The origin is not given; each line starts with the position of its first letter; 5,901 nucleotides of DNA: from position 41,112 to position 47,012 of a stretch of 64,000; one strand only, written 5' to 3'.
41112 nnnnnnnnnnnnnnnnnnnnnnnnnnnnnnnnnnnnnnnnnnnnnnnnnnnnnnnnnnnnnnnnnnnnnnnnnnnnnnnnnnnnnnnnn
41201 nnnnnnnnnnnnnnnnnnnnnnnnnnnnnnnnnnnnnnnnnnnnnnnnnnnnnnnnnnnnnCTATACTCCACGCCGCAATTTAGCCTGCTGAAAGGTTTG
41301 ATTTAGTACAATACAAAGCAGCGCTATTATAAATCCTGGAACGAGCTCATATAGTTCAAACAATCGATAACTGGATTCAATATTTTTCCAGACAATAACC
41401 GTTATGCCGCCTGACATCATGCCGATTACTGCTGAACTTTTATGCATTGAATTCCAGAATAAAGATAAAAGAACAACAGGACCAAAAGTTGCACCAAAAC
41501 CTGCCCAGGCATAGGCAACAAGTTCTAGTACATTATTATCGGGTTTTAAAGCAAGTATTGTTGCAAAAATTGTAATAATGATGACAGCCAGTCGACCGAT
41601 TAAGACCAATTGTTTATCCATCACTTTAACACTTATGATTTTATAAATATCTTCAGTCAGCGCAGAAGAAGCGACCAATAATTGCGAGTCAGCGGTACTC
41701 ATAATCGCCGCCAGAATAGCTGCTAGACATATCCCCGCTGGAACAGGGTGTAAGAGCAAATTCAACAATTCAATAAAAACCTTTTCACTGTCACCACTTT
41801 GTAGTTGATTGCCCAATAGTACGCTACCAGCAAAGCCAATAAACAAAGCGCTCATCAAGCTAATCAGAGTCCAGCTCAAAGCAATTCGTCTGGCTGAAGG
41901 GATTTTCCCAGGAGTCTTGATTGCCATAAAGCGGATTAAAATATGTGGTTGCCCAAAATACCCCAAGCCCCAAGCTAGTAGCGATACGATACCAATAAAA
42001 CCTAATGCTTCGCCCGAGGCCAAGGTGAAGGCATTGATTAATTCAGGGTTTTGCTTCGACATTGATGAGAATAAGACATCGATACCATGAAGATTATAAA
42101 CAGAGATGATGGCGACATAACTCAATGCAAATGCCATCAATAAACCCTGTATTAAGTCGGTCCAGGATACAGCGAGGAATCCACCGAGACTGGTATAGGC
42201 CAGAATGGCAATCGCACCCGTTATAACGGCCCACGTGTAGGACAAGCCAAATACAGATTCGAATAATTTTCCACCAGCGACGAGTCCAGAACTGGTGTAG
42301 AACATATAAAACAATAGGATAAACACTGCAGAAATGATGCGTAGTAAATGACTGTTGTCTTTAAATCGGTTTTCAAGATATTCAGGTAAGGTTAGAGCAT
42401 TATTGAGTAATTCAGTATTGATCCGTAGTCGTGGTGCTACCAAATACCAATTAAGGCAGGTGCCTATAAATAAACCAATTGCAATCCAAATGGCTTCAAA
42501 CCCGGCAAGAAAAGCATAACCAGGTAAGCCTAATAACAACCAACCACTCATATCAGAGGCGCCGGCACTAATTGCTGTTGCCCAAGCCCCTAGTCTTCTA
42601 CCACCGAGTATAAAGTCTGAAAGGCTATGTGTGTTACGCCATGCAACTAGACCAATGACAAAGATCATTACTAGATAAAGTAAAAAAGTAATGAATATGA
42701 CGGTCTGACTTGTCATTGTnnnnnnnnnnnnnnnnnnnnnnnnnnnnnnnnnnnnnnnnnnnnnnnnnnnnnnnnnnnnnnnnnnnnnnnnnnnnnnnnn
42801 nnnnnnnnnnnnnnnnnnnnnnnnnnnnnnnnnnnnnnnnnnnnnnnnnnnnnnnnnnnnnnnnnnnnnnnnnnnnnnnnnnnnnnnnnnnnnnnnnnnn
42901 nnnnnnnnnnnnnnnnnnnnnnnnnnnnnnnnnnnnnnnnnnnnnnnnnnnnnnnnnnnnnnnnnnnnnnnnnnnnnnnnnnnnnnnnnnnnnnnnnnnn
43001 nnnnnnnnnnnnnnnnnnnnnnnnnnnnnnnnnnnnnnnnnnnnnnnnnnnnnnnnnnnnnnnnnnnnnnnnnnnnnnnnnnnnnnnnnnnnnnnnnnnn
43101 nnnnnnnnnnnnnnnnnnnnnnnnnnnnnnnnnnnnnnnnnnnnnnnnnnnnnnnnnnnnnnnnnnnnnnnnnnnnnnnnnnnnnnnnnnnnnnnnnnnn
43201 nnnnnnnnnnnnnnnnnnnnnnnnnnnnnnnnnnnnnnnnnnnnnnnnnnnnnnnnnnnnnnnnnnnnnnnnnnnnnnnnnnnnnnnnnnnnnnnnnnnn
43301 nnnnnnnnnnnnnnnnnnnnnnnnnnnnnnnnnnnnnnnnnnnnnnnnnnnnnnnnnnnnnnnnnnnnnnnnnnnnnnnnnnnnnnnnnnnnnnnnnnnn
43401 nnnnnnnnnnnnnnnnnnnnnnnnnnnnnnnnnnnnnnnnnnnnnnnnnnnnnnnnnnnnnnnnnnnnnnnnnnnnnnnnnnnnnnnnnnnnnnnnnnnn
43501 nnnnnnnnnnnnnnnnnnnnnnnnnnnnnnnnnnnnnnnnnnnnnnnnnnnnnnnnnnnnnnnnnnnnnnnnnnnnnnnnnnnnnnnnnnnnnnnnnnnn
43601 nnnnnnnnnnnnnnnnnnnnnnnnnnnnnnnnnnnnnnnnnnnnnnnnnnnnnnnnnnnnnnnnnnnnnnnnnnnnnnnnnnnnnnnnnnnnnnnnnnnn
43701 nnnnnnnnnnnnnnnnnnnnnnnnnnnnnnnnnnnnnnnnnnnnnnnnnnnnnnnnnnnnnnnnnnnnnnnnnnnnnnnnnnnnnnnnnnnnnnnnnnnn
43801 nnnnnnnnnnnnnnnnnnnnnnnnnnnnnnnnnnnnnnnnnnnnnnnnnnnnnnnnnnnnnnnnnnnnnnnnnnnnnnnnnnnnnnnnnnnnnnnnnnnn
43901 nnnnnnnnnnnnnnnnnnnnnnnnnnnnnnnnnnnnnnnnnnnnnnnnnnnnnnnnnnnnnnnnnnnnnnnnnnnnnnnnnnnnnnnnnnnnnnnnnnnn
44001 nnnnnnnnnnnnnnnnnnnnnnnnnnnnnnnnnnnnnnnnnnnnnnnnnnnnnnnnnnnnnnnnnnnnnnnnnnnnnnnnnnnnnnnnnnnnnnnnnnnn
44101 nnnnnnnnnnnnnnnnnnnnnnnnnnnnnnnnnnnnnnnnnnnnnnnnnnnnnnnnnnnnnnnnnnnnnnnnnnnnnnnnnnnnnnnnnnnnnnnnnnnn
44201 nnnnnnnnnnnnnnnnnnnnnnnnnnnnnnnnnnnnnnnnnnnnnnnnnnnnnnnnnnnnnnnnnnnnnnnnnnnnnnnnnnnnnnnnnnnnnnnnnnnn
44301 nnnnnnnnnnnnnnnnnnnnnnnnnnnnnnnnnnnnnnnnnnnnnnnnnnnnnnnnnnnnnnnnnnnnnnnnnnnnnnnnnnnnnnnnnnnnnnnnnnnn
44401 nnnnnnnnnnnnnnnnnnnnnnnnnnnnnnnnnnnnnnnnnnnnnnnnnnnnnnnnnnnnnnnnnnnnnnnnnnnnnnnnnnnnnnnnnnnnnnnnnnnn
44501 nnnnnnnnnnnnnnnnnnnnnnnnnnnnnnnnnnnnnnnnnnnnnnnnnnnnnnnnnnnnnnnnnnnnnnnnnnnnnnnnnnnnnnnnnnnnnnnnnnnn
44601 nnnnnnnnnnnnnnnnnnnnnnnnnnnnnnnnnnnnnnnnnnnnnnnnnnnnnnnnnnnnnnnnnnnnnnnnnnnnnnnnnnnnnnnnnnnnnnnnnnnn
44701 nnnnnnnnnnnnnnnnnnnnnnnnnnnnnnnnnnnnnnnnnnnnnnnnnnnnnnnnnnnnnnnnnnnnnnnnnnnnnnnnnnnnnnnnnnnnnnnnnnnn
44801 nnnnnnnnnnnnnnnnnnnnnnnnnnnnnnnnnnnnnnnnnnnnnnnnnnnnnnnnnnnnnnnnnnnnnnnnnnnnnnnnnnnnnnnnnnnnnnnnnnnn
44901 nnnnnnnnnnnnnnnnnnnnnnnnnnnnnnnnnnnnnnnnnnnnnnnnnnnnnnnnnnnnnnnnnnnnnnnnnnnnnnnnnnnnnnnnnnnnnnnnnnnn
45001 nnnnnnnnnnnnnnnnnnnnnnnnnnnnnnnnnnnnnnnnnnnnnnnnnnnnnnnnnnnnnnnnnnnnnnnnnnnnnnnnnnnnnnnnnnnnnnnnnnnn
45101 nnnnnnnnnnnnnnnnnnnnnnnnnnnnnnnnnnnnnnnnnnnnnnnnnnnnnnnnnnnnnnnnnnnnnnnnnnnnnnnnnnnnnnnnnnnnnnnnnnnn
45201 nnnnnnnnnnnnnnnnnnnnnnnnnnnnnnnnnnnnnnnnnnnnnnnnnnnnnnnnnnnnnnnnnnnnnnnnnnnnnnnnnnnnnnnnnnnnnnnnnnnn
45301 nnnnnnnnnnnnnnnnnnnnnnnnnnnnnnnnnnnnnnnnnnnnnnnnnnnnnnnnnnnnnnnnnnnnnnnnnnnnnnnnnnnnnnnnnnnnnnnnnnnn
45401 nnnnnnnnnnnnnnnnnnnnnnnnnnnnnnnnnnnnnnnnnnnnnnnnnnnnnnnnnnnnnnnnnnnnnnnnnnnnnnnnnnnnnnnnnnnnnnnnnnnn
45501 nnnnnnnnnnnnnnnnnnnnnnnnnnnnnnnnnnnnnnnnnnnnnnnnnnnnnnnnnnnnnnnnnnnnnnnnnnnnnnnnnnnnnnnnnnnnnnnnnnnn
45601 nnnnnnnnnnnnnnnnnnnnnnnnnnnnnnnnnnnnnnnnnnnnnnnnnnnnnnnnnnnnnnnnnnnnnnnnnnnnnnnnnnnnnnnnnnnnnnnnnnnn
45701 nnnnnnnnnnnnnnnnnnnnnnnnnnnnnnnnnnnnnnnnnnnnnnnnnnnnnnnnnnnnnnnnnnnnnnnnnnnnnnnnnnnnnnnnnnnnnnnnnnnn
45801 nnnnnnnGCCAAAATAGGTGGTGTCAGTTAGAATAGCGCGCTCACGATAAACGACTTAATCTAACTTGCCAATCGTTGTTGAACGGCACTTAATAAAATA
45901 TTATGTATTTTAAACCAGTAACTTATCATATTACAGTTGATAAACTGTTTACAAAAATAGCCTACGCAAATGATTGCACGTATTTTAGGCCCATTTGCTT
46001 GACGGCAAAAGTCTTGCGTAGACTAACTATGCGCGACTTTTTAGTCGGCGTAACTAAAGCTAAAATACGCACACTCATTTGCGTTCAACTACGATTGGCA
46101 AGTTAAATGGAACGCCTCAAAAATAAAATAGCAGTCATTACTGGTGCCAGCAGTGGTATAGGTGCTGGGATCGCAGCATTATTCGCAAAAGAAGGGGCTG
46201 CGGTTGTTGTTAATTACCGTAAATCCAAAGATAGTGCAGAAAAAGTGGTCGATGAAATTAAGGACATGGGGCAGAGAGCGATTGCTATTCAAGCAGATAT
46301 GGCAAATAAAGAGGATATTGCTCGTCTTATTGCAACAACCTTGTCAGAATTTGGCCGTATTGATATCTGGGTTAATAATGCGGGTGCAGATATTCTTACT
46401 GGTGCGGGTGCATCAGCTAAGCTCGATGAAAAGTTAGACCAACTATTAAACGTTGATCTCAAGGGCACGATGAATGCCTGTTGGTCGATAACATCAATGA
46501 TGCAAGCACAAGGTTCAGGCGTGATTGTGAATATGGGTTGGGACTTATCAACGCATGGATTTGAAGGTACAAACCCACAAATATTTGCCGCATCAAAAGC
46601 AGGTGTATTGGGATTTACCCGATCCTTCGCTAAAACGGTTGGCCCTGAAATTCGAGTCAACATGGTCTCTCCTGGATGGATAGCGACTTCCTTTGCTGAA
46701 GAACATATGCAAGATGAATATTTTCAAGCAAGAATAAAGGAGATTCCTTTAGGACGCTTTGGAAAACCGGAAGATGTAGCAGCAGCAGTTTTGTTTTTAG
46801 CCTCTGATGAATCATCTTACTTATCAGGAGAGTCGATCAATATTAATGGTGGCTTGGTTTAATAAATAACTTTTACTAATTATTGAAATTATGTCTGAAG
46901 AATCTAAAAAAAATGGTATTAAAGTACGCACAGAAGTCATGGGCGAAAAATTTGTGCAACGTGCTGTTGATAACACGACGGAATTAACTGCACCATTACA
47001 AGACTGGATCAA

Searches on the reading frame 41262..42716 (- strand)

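Call 67: search_protein_families(library=pfam, proteins=[window:41262-42716:-], max_evalue=0.0001)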
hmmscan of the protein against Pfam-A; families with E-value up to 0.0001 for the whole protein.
window:41262-42716:- (484 aa): 1 family
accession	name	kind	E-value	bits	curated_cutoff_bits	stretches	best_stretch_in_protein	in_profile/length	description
PF00474.23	SSF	-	9.5e-100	334.7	22.8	1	35-436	1-406/406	Sodium:solute symporter family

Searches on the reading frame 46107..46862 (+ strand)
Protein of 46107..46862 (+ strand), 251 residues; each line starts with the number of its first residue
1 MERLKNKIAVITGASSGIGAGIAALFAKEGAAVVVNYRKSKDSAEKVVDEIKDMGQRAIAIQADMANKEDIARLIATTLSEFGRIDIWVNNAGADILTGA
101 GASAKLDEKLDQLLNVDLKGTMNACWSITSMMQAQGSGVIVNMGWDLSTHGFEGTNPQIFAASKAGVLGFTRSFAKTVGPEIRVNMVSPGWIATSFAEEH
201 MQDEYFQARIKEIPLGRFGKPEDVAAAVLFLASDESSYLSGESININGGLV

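Call 67: search_protein_families(library=pfam, proteins=[window:46107-46862:+], max_evalue=0.0001)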
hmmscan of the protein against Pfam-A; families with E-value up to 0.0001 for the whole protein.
window:46107-46862:+ (251 aa): 4 families
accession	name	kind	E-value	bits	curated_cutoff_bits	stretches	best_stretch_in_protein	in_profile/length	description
PF13561.12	adh_short_C2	-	3.1e-57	194.3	27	1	13-250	1-235/236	Enoyl-(Acyl carrier protein) reductase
PF00106.31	adh_short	-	5.4e-45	153.7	26.6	1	7-203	1-193/195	short chain dehydrogenase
PF08659.16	KR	-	2.9e-08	34.3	22.6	1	10-123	4-118/180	KR domain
PF23441.1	SDR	-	1.4e-05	25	27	1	3-250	4-255/258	SDR-like rossmann domain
